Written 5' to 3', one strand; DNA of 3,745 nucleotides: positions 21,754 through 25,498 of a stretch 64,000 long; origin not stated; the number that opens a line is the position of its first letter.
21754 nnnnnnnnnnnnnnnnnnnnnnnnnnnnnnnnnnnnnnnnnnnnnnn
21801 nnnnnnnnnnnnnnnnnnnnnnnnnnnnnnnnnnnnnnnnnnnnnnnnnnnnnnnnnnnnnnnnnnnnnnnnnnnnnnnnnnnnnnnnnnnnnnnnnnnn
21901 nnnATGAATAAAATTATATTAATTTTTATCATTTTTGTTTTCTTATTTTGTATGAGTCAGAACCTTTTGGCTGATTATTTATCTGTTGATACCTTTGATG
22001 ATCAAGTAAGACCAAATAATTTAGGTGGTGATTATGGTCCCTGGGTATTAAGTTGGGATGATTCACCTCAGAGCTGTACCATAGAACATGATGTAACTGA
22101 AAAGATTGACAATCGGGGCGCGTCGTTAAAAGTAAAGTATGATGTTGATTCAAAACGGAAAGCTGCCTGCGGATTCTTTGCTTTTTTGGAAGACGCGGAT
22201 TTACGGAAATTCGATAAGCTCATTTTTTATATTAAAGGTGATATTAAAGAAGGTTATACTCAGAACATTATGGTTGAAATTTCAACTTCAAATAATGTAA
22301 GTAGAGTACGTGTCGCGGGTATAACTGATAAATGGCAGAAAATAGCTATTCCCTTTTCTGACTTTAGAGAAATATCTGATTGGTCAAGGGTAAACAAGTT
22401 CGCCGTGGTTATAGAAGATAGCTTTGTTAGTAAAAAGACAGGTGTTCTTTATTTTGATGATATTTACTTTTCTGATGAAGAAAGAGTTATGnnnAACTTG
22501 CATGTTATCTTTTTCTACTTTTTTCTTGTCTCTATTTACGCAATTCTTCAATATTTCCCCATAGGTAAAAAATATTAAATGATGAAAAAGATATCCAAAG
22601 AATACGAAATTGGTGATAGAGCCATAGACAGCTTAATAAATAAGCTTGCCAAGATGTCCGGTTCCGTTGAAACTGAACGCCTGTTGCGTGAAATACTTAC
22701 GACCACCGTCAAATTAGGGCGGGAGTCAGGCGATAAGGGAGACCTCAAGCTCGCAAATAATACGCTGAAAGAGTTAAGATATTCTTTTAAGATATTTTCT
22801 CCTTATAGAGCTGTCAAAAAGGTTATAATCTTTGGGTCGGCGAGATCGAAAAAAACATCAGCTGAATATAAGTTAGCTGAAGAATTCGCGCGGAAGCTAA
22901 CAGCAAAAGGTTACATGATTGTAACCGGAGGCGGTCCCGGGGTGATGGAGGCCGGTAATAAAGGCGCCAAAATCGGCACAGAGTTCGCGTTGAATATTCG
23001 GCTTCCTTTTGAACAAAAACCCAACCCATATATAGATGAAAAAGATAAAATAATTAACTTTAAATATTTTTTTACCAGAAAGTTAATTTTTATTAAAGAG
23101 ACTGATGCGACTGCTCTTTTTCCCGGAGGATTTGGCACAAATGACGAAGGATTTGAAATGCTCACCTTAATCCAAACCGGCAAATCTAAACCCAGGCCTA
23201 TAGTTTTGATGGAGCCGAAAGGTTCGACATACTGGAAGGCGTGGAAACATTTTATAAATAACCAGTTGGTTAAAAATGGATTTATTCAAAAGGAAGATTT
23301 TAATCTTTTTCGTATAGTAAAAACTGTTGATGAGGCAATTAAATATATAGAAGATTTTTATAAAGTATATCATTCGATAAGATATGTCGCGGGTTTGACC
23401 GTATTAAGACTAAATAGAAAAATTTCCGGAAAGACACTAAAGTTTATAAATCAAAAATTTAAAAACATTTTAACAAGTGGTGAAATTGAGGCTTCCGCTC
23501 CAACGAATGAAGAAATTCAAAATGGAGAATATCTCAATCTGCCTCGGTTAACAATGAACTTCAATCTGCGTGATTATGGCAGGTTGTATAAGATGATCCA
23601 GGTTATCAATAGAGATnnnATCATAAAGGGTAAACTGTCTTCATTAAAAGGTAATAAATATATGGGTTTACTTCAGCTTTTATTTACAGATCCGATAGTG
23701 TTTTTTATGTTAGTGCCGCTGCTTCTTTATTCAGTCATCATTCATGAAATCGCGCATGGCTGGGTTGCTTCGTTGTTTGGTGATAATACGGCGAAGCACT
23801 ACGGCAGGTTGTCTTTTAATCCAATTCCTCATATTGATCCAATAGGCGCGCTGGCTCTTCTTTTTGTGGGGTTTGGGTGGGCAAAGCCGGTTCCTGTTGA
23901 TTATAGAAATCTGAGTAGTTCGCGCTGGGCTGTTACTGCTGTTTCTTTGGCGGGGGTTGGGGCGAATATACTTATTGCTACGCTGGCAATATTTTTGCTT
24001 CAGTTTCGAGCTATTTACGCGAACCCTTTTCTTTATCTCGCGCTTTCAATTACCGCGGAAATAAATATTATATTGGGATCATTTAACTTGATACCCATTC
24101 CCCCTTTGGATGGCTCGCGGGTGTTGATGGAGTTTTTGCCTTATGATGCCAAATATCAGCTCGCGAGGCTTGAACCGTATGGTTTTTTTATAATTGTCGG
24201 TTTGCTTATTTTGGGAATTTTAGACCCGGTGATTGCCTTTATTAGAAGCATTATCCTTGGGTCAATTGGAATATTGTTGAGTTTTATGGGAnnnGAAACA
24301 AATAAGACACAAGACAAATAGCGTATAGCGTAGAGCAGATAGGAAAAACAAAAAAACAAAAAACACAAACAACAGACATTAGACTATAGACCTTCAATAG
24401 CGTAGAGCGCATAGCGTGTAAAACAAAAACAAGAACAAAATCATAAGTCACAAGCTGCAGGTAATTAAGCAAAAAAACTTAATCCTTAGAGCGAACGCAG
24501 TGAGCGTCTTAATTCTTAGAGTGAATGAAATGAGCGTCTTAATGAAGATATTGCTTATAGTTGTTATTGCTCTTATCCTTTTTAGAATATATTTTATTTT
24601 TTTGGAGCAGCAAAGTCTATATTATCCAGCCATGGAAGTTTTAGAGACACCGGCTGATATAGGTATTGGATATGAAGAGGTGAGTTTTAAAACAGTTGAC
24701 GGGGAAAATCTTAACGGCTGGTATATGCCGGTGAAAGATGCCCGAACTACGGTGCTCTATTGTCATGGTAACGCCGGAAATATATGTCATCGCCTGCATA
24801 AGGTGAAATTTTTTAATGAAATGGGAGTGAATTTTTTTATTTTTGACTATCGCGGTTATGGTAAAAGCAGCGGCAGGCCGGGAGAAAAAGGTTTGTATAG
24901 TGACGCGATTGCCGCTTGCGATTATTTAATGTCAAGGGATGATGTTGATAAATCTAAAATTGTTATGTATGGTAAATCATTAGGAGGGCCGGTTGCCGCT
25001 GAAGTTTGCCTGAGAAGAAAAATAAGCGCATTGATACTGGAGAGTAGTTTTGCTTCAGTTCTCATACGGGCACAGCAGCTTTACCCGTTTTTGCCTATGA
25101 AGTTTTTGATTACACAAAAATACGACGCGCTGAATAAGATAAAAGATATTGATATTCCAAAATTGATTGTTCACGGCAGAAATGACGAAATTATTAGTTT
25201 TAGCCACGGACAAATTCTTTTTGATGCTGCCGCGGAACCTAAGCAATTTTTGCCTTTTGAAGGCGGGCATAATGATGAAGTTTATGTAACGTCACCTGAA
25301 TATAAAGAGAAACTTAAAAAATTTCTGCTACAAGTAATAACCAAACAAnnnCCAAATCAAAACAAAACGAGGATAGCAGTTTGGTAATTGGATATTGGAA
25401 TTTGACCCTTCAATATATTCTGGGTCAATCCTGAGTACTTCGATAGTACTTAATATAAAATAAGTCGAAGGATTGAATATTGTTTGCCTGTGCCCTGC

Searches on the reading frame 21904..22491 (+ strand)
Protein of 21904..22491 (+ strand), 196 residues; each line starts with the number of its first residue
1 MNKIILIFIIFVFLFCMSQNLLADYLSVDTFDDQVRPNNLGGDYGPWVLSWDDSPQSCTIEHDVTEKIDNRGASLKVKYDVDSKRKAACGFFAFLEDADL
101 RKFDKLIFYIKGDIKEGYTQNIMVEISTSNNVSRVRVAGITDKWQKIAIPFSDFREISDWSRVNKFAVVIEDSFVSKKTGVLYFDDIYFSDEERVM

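Call 94: search_protein_families(library=pfam, proteins=[window:21904-22491:+], max_evalue=0.01)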
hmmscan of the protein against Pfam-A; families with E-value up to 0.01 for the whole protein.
window:21904-22491:+ (196 aa): 2 families
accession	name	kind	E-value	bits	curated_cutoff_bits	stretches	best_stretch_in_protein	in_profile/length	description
PF03425.19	CBM_11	-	3.2e-07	31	27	1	27-159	14-140/182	Carbohydrate binding domain (family 11)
PF08547.18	CIA30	-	0.0016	18.9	24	1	94-156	59-120/157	Complex I intermediate-associated protein 30 (CIA30)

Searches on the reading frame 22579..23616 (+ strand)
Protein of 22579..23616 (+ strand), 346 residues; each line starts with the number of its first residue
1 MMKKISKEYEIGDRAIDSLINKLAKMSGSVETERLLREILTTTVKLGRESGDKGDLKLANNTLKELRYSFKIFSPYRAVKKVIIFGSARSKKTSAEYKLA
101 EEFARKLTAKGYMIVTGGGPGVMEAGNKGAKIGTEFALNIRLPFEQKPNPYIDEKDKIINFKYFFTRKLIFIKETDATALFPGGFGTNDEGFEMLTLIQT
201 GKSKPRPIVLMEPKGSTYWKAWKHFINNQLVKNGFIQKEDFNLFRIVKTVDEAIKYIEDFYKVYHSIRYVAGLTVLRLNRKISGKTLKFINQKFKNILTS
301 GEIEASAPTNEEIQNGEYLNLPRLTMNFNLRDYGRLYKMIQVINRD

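Call 94: search_protein_families(library=pfam, proteins=[window:22579-23616:+], max_evalue=0.01)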
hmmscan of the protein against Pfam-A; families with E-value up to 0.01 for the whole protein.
window:22579-23616:+ (346 aa): 2 families
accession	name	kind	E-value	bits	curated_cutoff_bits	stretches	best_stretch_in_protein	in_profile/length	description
PF03641.19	Lysine_decarbox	-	1.5e-26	93.6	27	1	137-256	19-130/131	Possible lysine decarboxylase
PF18306.6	LDcluster4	-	4.2e-09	36.6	26.3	1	81-190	3-109/151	SLOG cluster4 family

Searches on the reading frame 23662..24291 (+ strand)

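Call 94: search_protein_families(library=pfam, proteins=[window:23662-24291:+], max_evalue=0.01)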
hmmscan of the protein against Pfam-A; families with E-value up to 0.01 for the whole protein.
window:23662-24291:+ (210 aa): 1 family
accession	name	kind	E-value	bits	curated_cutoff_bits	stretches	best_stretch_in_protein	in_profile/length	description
PF02163.28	Peptidase_M50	-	2.8e-13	50.1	27.2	2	128-169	163-205/221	Peptidase family M50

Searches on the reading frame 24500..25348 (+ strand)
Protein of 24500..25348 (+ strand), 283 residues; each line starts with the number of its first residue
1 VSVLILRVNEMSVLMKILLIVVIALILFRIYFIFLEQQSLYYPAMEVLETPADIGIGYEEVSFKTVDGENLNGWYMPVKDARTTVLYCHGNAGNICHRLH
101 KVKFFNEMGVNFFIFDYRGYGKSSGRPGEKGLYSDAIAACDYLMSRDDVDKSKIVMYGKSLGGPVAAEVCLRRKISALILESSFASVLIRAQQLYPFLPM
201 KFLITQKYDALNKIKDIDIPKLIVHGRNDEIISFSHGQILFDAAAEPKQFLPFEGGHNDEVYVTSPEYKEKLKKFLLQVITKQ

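Call 94: search_protein_families(library=pfam, proteins=[window:24500-25348:+], max_evalue=0.01)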
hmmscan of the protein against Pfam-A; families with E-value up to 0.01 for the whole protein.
window:24500-25348:+ (283 aa): 10 families
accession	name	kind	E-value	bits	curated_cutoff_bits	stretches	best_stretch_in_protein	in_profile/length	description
PF12146.15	Hydrolase_4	-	5.3e-17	62.4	27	1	80-187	2-113/239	Serine aminopeptidase, S33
PF00561.26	Abhydrolase_1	-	3.5e-13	50.2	25.8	1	84-190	2-111/245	alpha/beta hydrolase fold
PF00326.27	Peptidase_S9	-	8.2e-09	35.7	22.6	1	100-244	5-170/213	Prolyl oligopeptidase family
PF05448.18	AXE1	-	1.5e-07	31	21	1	130-194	154-219/321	Acetyl xylan esterase (AXE1)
PF20408.4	Abhydrolase_11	-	4.3e-05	23.8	27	1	130-231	58-140/193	Alpha/beta hydrolase domain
PF12697.13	Abhydrolase_6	-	0.00013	23.2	26.3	1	86-188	2-100/217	Alpha/beta hydrolase family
PF07859.19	Abhydrolase_3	-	0.00018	21.8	25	1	133-177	49-96/210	alpha/beta hydrolase fold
PF05677.18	DUF818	-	0.00032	20.2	20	1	104-173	166-236/365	Chlamydia CHLPS protein (DUF818)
PF03959.19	FSH1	-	0.00046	20.4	21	1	207-257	149-199/211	Serine hydrolase (FSH1)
PF20434.5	BD-FAE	-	0.00061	19.8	26.8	0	206-241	177-212/215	BD-FAE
